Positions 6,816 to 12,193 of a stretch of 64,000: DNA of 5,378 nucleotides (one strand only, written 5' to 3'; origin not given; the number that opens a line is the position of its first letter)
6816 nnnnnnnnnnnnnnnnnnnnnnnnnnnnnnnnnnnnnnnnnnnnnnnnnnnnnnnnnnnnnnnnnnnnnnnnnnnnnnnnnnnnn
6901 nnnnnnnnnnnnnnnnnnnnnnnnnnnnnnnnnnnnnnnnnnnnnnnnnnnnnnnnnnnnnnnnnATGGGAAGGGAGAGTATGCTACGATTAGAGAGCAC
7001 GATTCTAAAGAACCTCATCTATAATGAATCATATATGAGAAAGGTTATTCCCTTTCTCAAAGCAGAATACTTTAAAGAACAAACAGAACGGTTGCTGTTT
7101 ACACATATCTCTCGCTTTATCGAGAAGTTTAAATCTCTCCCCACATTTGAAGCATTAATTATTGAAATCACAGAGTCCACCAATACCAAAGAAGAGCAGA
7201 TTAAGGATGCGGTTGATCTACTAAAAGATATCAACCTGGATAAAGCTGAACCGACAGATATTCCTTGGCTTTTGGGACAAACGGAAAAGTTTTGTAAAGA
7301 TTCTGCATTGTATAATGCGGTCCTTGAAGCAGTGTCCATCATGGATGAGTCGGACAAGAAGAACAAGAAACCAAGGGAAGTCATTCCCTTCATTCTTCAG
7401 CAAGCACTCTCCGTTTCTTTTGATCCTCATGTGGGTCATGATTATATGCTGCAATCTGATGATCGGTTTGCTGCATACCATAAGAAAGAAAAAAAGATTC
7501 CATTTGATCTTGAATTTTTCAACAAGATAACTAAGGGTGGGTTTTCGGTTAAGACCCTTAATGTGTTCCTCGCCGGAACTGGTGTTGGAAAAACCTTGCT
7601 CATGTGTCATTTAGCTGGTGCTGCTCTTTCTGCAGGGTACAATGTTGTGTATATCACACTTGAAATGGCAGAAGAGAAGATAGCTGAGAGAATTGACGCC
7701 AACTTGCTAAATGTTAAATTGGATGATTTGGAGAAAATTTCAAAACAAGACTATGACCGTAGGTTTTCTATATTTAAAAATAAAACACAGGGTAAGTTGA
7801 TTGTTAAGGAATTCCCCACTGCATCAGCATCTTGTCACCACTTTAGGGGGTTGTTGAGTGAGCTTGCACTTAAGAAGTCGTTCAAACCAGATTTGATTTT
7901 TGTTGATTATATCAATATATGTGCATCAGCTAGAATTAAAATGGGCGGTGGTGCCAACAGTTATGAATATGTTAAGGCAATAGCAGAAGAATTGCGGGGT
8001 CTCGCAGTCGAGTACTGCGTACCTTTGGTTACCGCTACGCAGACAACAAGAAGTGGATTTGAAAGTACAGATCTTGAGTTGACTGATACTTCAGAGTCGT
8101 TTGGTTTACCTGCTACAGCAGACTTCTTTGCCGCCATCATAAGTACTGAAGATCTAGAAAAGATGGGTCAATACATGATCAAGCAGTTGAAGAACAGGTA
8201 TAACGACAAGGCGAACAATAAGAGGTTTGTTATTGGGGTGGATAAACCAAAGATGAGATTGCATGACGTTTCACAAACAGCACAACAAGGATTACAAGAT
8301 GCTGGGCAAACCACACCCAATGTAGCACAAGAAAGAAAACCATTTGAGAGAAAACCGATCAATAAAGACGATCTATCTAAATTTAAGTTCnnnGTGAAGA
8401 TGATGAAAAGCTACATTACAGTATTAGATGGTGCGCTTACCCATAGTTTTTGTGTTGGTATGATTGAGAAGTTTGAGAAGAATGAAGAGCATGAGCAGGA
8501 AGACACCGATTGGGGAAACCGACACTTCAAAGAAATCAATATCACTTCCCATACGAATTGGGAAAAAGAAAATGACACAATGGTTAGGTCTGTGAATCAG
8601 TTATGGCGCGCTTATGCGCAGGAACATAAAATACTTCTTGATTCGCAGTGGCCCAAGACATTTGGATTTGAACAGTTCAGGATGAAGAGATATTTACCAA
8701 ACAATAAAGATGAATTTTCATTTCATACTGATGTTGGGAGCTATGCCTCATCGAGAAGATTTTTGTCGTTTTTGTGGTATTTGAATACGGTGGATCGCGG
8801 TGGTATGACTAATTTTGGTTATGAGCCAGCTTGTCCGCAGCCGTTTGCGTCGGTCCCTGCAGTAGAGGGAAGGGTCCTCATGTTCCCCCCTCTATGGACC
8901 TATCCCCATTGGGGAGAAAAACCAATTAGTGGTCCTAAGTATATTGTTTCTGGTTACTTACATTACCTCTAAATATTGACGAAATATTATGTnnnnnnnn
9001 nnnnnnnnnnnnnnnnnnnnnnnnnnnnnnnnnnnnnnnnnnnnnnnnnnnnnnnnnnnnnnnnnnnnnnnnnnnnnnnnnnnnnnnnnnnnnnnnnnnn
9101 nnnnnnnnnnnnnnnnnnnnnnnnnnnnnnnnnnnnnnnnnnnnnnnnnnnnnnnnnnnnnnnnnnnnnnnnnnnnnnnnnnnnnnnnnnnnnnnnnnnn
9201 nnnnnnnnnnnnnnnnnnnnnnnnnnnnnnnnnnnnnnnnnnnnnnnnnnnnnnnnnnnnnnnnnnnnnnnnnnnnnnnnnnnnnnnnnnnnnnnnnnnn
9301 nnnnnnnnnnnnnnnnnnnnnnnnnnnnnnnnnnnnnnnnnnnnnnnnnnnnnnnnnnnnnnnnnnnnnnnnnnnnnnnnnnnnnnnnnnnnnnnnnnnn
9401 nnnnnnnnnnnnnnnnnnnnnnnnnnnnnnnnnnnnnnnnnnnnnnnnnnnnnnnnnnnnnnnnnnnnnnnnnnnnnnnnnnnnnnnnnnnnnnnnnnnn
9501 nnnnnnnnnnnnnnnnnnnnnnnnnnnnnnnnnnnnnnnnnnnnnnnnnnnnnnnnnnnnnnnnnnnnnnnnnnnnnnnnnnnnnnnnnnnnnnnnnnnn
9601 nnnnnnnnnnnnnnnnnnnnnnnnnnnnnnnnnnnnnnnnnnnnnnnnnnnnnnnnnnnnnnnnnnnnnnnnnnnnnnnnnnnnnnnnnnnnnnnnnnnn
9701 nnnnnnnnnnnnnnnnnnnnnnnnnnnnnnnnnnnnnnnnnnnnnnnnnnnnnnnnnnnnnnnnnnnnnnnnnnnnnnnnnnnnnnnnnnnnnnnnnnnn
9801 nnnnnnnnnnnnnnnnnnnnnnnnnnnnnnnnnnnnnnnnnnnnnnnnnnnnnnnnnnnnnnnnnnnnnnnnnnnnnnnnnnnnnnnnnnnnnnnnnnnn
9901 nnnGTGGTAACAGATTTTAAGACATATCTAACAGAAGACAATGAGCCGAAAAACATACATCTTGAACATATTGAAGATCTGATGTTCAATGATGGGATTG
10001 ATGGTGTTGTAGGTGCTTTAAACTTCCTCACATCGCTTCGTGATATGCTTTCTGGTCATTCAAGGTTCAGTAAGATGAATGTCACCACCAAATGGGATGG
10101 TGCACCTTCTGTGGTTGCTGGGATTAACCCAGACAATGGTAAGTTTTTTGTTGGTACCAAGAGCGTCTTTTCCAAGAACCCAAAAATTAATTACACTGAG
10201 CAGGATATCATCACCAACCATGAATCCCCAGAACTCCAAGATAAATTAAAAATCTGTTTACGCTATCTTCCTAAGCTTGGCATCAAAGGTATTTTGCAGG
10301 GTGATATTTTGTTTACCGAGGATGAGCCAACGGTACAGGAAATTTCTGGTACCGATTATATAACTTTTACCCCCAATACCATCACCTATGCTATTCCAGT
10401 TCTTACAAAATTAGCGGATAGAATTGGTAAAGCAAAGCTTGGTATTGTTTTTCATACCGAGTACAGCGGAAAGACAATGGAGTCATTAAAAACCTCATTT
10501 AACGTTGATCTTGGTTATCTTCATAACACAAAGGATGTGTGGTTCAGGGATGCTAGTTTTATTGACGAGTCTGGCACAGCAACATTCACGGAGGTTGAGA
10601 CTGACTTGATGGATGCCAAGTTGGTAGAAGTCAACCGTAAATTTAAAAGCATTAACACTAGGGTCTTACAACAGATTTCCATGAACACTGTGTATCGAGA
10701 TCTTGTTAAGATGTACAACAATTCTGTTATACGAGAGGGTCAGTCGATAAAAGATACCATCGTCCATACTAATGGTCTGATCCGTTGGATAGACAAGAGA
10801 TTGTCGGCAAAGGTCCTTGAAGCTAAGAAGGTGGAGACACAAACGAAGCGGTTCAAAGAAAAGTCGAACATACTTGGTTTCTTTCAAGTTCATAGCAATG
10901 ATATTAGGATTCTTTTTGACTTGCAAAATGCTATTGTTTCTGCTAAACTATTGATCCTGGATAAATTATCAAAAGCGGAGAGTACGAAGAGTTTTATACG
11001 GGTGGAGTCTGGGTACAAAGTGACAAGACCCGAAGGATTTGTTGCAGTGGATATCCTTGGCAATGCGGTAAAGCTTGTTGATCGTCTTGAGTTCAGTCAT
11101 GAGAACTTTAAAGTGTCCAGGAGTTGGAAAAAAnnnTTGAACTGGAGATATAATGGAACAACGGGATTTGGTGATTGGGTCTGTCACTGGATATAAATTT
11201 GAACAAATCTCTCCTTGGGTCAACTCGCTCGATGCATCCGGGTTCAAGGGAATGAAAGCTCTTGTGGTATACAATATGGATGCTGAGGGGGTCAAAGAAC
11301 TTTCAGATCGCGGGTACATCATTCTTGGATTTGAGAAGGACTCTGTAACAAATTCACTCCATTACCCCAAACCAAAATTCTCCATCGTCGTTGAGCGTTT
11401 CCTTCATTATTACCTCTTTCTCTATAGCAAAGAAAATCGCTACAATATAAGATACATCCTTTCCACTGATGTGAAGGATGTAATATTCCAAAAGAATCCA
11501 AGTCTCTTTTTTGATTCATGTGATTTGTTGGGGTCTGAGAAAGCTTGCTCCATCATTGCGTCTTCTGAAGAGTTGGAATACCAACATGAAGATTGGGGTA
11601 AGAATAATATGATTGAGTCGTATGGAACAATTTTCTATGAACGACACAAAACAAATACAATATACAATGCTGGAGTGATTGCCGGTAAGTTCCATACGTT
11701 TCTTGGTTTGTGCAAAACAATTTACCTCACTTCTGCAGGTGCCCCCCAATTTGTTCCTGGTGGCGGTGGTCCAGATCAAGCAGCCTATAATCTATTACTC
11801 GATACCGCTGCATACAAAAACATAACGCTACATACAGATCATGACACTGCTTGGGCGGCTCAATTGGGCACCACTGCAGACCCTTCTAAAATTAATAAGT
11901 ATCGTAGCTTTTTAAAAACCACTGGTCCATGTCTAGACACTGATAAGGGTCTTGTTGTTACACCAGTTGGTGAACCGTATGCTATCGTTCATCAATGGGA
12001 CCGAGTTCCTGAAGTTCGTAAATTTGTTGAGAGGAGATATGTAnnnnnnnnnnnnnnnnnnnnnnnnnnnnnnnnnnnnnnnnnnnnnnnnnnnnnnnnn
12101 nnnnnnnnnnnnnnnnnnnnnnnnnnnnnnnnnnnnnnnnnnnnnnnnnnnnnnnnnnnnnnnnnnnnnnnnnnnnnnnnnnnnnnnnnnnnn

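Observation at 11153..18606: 7.5-kb sugar-activation / glycosyltransferase / methyltransferase island inserted between the helicase and primase blocks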

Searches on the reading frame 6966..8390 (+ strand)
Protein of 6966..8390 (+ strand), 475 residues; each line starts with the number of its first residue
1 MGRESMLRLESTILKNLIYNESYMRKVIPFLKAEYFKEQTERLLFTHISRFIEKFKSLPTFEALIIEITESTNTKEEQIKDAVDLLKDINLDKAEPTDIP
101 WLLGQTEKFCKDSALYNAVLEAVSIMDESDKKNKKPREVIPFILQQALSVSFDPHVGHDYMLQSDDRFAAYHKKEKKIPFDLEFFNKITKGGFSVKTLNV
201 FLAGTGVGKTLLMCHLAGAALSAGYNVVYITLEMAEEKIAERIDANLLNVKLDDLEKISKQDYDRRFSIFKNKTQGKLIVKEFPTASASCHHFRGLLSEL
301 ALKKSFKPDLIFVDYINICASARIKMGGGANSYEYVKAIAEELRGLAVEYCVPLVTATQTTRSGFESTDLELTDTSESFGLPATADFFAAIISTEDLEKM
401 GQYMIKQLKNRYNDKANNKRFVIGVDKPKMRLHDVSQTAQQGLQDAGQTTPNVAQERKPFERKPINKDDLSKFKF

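Call 8: search_dna_similar(query=window:6966-8390:+, collection=phages, mode=protein, max_rows=20)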
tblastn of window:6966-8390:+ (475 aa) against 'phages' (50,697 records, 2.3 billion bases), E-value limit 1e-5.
Records with a match: 2861; places in all: 2869; records where one place covers at least 80% of the query: 2567.
Best place of each record, by identity: 60-80% 1; <60% 2860.
By first word of the organism name: Escherichia 673; Synechococcus 377; Klebsiella 332; Salmonella 203; Bacillus 192; Vibrio 137; Shigella 89; Aeromonas 88; Acinetobacter 71; Cyanophage 61; and 71 more.
By host as written in the record: - 486; Escherichia coli 282; Klebsiella pneumoniae 114; Synechococcus 107; Synechococcus sp. 38; Escherichia coli O157:H7 38; Aeromonas salmonicida 36; Salmonella enterica 30; and 656 more.
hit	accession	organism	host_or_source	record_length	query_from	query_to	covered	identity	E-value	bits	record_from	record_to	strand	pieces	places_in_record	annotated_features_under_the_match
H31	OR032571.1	Synechococcus phage DSL-LC02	Synechococcus sp.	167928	6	475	99%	57.2%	6e-173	544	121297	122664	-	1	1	DNA primase | recombinase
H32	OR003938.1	Synechococcus phage DSL-LC03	Synechococcus sp.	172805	6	475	99%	57.0%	1e-172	543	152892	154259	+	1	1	DNA primase-helicase | recombination protein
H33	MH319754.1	Marine virus AG-345-L05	single cell amplified by WGA-X; seawater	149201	6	448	93%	58.5%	2e-170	536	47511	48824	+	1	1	record has no annotation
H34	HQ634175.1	Cyanophage P-RSM1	Prochlorococcus MIT9303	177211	6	448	93%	58.5%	1e-166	526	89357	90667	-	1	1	DNA primase/helicase | hypothetical protein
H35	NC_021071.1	Cyanophage P-RSM1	Prochlorococcus MIT9303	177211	6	448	93%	58.5%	1e-166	526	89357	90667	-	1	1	DNA primase/helicase | 2OG-Fe(II) oxygenase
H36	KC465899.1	Pelagibacter phage HTVC008M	Candidatus Pelagibacter ubique HTCC1062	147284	8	448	93%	58.7%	5e-170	536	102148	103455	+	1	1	DNA primase-helicase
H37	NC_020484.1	Pelagibacter phage HTVC008M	Candidatus Pelagibacter ubique HTCC1062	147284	8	448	93%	58.7%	5e-170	536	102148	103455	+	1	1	DNA primase-helicase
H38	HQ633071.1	Synechococcus phage S-SKS1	Synechococcus sp. WH7803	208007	6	475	99%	55.1%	2e-165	522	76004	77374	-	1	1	DNA primase/helicase | UvsX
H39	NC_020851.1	Synechococcus phage S-SKS1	Synechococcus sp. WH7803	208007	6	475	99%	55.1%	2e-165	522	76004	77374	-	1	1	DNA primase/helicase | UvsX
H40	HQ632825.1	Prochlorococcus phage P-SSM5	Prochlorococcus marinus NATL2A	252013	6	475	99%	55.0%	2e-167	528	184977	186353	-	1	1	DNA primase/helicase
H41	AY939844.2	Prochlorococcus phage P-SSM2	Prochlorococcus sp. NATL1A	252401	6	475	99%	55.0%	2e-167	528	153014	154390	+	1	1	gp41: DNA primase-helicase | uvsX: UvsX RecA-like protein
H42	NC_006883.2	Prochlorococcus phage P-SSM2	Prochlorococcus sp. NATL1A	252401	6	475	99%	55.0%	2e-167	528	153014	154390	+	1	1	gp41: DNA primase-helicase | uvsX: UvsX RecA-like protein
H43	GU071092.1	Prochlorococcus phage P-SSM2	-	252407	6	475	99%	55.0%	2e-167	528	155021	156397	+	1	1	DNA primase/helicase | recombination and repair protein UvsX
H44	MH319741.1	Marine virus AG-345-E15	single cell amplified by WGA-X; seawater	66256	6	475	99%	54.9%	1e-165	523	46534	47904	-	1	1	record has no annotation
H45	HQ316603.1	Cyanophage S-SSM6b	Synechococcus sp. WH8109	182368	7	475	99%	55.0%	2e-162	514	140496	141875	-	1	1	DNA primase/helicase | hypothetical protein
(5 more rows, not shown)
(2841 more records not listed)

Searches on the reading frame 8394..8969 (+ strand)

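Call 12: search_protein_families(library=pfam, proteins=[window:8394-8969:+], max_evalue=0.01)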
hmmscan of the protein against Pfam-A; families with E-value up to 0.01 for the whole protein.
window:8394-8969:+ (192 aa): 1 family
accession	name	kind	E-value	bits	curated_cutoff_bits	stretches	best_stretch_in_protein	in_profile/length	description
PF13640.12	2OG-FeII_Oxy_3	-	1.4e-07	32.8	27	1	97-190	3-98/98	2OG-Fe(II) oxygenase superfamily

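Call 47: search_protein_families(library=phrogs, proteins=[window:8394-8969:+], max_evalue=0.001)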
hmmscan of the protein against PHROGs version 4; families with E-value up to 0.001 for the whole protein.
window:8394-8969:+ (192 aa): 1 family
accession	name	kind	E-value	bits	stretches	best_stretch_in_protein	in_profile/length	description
phrog_61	-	moron, auxiliary metabolic gene and host takeover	1.9e-34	120.7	1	2-191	441-629/689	2OG-Fe(II) oxygenase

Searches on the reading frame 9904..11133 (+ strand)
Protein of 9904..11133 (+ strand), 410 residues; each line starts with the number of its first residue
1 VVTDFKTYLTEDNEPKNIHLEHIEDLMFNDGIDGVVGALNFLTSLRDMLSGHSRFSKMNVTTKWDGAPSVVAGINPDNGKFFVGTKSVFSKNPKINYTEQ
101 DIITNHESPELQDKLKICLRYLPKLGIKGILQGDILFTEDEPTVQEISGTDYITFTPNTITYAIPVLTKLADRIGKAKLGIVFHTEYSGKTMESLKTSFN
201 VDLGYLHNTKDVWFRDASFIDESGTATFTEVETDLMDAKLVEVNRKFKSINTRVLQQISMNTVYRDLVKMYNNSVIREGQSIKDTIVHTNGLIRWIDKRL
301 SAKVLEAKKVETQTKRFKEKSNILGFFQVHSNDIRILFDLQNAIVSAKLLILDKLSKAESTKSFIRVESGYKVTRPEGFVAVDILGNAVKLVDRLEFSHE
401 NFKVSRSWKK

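Call 12: search_protein_families(library=pfam, proteins=[window:9904-11133:+], max_evalue=0.01)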
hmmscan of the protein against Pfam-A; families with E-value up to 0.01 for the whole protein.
window:9904-11133:+ (410 aa): 1 family
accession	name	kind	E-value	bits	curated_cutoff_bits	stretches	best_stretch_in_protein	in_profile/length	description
PF19782.4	DUF6267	-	1.4e-109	367.3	27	1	17-405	1-375/376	Family of unknown function (DUF6267)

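Call 47: search_protein_families(library=phrogs, proteins=[window:9904-11133:+], max_evalue=0.001)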
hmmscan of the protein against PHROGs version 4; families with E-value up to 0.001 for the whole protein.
window:9904-11133:+ (410 aa): 1 family
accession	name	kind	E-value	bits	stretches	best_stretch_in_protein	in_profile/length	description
phrog_455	-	unknown function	5.1e-105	354.6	1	11-410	19-342/764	-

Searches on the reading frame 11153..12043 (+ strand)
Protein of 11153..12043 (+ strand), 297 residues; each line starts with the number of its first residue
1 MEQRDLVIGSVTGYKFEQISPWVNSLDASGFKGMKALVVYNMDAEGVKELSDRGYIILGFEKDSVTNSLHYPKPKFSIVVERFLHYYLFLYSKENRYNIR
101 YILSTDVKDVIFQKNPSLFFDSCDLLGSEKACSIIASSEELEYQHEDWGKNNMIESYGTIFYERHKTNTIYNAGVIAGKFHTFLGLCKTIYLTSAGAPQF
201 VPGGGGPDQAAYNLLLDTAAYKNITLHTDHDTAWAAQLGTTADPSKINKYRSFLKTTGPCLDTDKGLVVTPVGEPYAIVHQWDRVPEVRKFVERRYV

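Call 3: search_protein_families(library=pfam, proteins=[window:11153-12043:+], max_evalue=0.1)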
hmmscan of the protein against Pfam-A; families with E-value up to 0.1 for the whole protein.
window:11153-12043:+ (297 aa): 0 families

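Call 4: search_protein_families(library=phrogs, proteins=[window:11153-12043:+], max_evalue=0.01)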
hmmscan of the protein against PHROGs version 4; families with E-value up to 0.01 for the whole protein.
window:11153-12043:+ (297 aa): 1 family
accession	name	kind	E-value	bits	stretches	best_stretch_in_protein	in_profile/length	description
phrog_1579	-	moron, auxiliary metabolic gene and host takeover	6.6e-05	23.1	1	69-189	310-417/482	glycosyltransferase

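Call 11: search_protein_families(library=ncbifam, proteins=[window:11153-12043:+], max_evalue=0.1)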
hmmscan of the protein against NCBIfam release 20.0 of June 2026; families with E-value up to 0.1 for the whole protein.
window:11153-12043:+ (297 aa): 0 families

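Call 20: search_solved_structures(query=window:11153-12043:+, max_evalue=5, show_alignments=1)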
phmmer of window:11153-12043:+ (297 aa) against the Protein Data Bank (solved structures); distinct sequences matched with E-value up to 5: 2.
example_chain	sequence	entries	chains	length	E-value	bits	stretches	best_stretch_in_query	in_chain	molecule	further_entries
1wy7_A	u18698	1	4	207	0.18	14.2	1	27-90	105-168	hypothetical protein PH1948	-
3emu_A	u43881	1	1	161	0.61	12.4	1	86-127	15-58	leucine rich repeat and phosphatase domain containing protein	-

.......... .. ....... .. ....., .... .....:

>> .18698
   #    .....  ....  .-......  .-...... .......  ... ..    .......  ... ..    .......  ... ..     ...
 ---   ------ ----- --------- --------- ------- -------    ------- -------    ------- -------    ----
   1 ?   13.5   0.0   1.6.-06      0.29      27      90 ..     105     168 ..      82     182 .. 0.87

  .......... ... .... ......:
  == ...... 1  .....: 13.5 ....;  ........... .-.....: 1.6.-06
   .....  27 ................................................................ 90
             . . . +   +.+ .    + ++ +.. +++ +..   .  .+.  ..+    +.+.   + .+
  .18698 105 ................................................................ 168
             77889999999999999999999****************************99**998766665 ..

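Call 62: search_protein_representatives(protein=window:11153-12043:+)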
Query: 297 residues. Proteins with E-value up to 0.001 (for the whole library): 970; up to 1e-10: 512; up to 1e-30: 188. The best 150 are listed.
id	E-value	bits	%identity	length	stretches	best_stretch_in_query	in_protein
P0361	2.6e-104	365.0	56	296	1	1-297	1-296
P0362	1.6e-71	257.3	47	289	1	4-296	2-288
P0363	6.8e-71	255.2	47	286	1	4-296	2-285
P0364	3.0e-70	253.1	44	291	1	4-296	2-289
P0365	4.4e-69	249.3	48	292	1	4-296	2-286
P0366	1.4e-67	244.4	47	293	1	3-296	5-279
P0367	1.3e-64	234.6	44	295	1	4-296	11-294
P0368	1.9e-63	230.8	45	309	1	4-296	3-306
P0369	2.1e-60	220.8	44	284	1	4-295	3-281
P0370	2.1e-59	217.6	43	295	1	4-290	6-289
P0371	2.9e-59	217.1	46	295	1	4-290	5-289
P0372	9.9e-59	215.3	44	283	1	4-296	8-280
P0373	1.2e-58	215.0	41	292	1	2-296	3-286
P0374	1.2e-57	211.7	44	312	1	3-296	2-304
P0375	3.7e-57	210.2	41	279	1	4-296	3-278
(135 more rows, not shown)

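Call 64: search_protein_families(library=pfam, alignment_id=A3, max_evalue=0.01)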
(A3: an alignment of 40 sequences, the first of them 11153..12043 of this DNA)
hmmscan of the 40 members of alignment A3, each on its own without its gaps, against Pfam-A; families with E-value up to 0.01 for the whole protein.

A. member 1, window:11153-12043:+ (297 aa): 0 families

B. families by the number of members that match (of 40 scanned): 11 families
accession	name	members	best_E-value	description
PF00535.33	Glycos_transf_2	2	4.9e-33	Glycosyl transferase family 2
PF13704.12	Glyco_tranf_2_4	2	7.3e-15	Glycosyl transferase family 2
PF08241.18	Methyltransf_11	2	2e-06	Methyltransferase domain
PF13489.12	Methyltransf_23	2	4.3e-06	Methyltransferase domain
PF13649.12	Methyltransf_25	2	6.4e-06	Methyltransferase domain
PF08242.18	Methyltransf_12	2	7.4e-05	Methyltransferase domain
PF13641.12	Glyco_tranf_2_3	1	2e-14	Glycosyltransferase like family 2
PF10111.15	Glyco_tranf_2_2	1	1e-11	Glycosyltransferase like family 2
PF01697.33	Glyco_transf_92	1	7.8e-05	Glycosyltransferase family 92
PF09650.15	PHA_gran_rgn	1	0.00027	Putative polyhydroxyalkanoic acid system protein (PHA_gran_rgn)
PF03407.22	Nucleotid_trans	1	0.0054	Nucleotide-diphospho-sugar transferase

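Call 65: search_solved_structures(query=A3, max_evalue=5, show_alignments=2)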
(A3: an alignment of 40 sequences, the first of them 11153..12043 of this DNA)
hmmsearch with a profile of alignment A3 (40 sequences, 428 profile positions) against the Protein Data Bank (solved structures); distinct sequences matched with E-value up to 5: 0.

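Call 69: search_dna_similar(query=window:11153-12043:+, collection=phages, mode=protein, max_evalue=0.001, max_rows=15)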
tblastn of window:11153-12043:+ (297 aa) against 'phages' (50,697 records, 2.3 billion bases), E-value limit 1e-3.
Records with a match: 1; places in all: 1; records where one place covers at least 80% of the query: 1.
Best place of each record, by identity: <60% 1.
By first word of the organism name: Virus 1.
By host as written in the record: - 1.
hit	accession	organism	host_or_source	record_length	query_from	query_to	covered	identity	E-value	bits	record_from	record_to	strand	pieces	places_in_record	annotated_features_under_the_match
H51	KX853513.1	Virus Rctr41k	enrichment culture DAMO/AAA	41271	3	295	99%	26.4%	3e-19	94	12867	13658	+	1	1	hypothetical protein | HAD superfamily hydrolase-like protein-like protein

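Call 88: search_protein_families(library=phrogs, alignment_id=A3, max_evalue=0.001)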
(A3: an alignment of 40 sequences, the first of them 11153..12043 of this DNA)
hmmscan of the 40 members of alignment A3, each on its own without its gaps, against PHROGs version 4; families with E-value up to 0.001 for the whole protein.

A. member 1, window:11153-12043:+ (297 aa): 1 family
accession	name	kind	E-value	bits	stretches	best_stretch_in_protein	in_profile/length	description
phrog_1579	-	moron, auxiliary metabolic gene and host takeover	6.6e-05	23.1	1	69-189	310-417/482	glycosyltransferase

B. families by the number of members that match (of 40 scanned): 8 families
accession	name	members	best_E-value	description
phrog_1579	-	14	9.1e-09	glycosyltransferase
phrog_841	-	1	3.5e-07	GtrB-like O-antigen conversion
phrog_22088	-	1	1.3e-06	-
phrog_22739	-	1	8.7e-06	GtrB-like O-antigen conversion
phrog_14775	-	1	1.2e-05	glycosyltransferase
phrog_27059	-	1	0.00051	-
phrog_9549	-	1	0.00057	glycosyltransferase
phrog_13126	-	1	0.00081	beta-1,4-glycosyltransferase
